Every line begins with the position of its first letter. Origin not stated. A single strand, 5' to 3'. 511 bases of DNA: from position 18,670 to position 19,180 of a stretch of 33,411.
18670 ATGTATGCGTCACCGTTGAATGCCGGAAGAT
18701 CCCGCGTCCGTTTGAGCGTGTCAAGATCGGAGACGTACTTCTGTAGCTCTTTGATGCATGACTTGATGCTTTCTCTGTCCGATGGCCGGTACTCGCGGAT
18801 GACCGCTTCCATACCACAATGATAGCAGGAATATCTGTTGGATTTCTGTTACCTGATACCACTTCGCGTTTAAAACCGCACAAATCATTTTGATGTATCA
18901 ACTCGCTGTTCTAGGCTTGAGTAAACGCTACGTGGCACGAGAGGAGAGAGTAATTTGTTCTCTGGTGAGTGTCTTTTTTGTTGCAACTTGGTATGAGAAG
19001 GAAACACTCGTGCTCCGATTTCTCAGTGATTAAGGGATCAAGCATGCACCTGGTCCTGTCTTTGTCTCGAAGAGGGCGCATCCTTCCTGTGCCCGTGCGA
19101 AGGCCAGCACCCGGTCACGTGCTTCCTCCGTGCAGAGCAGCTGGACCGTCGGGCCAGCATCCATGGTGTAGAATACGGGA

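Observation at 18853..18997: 145-nt intergenic repeat family present three times in 33 kb (copy A)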

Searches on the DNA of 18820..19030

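Call 51: search_rna_families(source=window, start=18820, end=19030, threshold=evalue, max_evalue=1)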
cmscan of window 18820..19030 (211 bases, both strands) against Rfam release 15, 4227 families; matches with E-value up to 1: 1.
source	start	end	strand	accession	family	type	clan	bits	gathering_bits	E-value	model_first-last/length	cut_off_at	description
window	19001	19030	-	RF01345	CRISPR-DR35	Gene; CRISPR;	-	19.7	35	0.12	7-36/36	5'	CRISPR RNA direct repeat element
